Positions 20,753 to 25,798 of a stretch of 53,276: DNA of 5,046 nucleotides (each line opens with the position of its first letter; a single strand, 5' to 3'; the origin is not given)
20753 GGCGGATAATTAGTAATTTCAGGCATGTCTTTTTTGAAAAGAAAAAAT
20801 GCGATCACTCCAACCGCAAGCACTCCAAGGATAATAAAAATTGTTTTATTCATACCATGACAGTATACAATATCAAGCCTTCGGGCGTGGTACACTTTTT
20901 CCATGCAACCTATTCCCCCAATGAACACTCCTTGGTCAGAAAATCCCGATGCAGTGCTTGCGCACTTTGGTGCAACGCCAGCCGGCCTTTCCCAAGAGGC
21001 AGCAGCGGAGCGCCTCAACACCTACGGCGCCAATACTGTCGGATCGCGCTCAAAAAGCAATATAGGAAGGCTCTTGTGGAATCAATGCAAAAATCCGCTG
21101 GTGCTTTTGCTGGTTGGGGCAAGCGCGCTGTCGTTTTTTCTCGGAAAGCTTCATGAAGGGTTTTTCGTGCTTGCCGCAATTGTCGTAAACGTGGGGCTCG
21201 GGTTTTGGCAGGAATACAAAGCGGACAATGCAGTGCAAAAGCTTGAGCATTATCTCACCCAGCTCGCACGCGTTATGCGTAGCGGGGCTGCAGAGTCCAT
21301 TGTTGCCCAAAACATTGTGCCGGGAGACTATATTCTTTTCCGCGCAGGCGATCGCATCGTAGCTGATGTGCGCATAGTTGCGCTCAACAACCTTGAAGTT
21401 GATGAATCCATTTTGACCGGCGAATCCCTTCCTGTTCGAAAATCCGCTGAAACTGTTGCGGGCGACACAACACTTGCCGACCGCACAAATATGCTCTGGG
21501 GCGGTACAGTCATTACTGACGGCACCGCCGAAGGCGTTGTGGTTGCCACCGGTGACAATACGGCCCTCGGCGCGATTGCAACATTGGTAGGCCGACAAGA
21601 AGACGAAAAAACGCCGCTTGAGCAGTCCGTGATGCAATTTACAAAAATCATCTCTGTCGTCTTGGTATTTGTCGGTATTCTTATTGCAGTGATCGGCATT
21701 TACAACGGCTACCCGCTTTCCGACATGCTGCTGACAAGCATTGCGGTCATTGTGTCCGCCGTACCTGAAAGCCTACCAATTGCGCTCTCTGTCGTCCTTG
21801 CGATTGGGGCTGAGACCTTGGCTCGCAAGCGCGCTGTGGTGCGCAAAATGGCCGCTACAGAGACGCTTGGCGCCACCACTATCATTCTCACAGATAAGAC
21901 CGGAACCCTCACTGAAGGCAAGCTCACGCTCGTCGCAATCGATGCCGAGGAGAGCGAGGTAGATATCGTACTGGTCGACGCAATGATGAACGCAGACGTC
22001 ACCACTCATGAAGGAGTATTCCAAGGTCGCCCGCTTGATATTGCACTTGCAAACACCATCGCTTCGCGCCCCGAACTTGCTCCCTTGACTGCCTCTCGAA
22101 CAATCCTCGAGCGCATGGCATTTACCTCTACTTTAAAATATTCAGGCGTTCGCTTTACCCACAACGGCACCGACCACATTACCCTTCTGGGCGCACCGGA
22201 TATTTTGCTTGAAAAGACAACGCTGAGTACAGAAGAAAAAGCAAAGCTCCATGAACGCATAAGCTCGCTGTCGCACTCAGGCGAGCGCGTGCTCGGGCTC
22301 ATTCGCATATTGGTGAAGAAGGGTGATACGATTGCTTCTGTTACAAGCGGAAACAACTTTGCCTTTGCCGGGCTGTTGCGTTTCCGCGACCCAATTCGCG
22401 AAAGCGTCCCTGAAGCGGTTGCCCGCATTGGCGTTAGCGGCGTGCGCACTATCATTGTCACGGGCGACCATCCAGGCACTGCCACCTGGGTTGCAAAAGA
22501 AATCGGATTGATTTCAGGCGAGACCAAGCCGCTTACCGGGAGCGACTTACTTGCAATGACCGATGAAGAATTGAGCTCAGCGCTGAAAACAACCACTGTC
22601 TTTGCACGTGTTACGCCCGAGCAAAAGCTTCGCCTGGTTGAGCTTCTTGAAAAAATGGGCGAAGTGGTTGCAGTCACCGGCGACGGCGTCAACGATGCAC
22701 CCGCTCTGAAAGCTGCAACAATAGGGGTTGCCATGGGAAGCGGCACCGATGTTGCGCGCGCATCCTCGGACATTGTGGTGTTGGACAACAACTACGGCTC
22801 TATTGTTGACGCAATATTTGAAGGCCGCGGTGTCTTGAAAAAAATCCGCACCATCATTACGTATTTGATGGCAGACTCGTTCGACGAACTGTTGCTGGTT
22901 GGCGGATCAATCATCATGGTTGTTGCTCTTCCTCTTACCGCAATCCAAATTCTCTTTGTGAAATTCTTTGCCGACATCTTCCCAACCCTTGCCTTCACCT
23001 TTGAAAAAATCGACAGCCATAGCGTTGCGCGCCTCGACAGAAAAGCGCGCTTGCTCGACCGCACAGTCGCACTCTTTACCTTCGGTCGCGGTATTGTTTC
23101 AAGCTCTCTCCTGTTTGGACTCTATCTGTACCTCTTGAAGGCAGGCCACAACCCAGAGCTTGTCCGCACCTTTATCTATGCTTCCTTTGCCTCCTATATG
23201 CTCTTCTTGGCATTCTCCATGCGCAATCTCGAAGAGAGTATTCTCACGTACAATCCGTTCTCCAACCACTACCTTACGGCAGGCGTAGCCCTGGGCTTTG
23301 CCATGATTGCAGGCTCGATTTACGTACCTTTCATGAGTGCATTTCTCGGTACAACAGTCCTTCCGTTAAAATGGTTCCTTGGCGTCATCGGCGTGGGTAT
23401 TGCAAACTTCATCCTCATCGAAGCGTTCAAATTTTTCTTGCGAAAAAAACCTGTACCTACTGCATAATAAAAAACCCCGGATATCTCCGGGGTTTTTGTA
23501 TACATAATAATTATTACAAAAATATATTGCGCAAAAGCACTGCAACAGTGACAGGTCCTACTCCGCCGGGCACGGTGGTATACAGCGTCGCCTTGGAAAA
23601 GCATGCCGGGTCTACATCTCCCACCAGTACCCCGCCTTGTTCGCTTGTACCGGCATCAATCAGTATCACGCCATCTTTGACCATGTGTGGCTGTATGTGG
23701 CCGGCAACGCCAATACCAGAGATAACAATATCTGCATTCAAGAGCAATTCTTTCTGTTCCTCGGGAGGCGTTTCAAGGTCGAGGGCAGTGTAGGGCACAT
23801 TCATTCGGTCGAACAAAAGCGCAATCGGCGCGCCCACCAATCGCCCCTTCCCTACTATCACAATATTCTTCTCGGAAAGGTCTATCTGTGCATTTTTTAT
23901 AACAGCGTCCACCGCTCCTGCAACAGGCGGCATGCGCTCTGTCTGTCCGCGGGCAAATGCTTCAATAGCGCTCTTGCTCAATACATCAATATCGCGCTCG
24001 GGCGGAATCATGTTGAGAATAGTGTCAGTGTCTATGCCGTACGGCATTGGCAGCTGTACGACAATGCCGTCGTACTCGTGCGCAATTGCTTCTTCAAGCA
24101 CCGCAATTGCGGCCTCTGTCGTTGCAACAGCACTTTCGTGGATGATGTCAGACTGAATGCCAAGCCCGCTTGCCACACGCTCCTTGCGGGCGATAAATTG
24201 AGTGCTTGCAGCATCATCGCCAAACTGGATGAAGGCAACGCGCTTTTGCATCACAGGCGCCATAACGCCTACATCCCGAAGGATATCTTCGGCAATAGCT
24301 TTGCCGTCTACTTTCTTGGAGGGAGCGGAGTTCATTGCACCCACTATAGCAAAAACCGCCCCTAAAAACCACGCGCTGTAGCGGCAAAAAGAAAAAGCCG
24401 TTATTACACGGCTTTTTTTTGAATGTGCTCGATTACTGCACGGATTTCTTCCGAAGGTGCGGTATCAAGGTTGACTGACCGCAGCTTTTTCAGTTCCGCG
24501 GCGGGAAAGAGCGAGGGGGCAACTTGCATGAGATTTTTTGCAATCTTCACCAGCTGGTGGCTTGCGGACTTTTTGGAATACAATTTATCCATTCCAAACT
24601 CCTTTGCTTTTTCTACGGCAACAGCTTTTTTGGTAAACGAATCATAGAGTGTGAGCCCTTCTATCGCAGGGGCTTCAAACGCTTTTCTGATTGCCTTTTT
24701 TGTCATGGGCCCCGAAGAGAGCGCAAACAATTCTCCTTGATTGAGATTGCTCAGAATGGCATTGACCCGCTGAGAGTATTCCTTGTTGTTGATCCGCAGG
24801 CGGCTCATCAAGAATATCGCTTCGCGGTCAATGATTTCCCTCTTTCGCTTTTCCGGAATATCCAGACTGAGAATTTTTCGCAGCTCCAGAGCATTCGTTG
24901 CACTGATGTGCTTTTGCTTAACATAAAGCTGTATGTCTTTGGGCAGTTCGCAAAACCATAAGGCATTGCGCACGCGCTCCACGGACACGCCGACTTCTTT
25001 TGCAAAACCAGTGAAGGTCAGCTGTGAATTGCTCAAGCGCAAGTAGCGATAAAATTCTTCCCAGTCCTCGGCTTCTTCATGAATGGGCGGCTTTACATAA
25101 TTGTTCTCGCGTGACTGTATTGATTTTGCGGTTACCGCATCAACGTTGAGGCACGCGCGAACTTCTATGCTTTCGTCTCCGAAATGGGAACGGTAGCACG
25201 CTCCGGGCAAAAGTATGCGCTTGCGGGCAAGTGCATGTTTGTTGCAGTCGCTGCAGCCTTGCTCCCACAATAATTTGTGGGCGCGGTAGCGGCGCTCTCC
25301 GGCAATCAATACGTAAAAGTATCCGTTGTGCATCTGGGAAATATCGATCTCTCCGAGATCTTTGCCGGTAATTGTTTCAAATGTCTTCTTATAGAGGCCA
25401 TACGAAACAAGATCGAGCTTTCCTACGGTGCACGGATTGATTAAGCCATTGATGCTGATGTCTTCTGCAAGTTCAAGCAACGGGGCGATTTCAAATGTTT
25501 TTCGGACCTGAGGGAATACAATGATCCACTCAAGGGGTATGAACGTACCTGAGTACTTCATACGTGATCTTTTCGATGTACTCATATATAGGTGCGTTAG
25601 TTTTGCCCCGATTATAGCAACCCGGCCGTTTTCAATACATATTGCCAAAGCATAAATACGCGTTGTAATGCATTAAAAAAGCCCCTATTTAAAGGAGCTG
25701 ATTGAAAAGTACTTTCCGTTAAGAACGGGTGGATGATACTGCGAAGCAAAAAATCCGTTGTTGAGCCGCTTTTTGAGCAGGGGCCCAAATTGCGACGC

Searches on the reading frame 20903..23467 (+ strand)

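Call 18: search_protein_families(library=pfam, proteins=[window:20903-23467:+], max_evalue=0.001)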
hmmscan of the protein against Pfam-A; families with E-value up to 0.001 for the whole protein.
window:20903-23467:+ (854 aa): 5 families
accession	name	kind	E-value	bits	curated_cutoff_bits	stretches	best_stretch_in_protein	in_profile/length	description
PF00122.25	E1-E2_ATPase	-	4.7e-48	163.5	28.1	1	121-309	6-181/181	E1-E2 ATPase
PF00689.26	Cation_ATPase_C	-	3.1e-29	102.4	27.3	1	676-845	2-175/175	Cation transporting ATPase, C-terminus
PF00702.32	Hydrolase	-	7.6e-15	56.2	26.4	1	327-605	3-190/191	haloacid dehalogenase-like hydrolase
PF00690.31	Cation_ATPase_N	-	2.2e-14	53.3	20.4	1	11-77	2-69/69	Cation transporter/ATPase, N-terminus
PF08282.18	Hydrolase_3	-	2.7e-07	31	20.9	1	581-638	198-255/255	haloacid dehalogenase-like hydrolase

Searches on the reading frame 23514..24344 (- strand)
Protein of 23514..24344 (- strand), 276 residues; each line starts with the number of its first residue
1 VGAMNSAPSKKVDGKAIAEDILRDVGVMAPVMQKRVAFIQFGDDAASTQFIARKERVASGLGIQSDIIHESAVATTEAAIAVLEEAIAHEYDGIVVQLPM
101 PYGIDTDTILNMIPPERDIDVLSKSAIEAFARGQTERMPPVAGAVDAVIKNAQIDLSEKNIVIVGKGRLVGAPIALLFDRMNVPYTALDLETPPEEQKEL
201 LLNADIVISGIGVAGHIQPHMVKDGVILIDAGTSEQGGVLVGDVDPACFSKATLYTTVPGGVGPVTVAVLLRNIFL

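Call 18: search_protein_families(library=pfam, proteins=[window:23514-24344:-], max_evalue=0.001)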
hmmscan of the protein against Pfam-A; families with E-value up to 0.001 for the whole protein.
window:23514-24344:- (276 aa): 2 families
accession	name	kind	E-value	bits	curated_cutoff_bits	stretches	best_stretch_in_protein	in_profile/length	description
PF02882.25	THF_DHG_CYH_C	-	6.2e-34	117.1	27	1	128-275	6-153/160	Tetrahydrofolate dehydrogenase/cyclohydrolase, NAD(P)-binding domain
PF00763.28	THF_DHG_CYH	-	1.1e-16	61.5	32.8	1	13-120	2-115/115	Tetrahydrofolate dehydrogenase/cyclohydrolase, catalytic domain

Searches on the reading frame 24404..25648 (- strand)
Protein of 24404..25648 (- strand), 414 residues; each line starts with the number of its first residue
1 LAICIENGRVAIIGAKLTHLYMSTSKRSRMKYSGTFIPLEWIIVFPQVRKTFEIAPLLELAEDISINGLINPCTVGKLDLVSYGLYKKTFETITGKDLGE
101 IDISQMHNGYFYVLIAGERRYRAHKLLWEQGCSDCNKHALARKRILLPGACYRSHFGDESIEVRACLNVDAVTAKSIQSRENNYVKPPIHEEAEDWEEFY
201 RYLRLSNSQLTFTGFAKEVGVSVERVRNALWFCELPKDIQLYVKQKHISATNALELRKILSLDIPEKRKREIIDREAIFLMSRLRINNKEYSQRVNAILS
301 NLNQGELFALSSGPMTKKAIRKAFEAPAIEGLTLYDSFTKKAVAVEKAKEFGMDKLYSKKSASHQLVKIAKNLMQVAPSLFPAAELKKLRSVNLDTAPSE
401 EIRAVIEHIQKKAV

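Call 18: search_protein_families(library=pfam, proteins=[window:24404-25648:-], max_evalue=0.001)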
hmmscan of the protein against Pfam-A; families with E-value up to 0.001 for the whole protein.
window:24404-25648:- (414 aa): 2 families
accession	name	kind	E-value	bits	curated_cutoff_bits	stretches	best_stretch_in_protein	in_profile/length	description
PF02195.25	ParB_N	-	5.7e-05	23.5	26.3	0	111-126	52-67/95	ParB N-terminal domain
PF17762.8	HTH_ParB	-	8.4e-05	23.1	22.6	1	202-268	12-76/102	ParB HTH domain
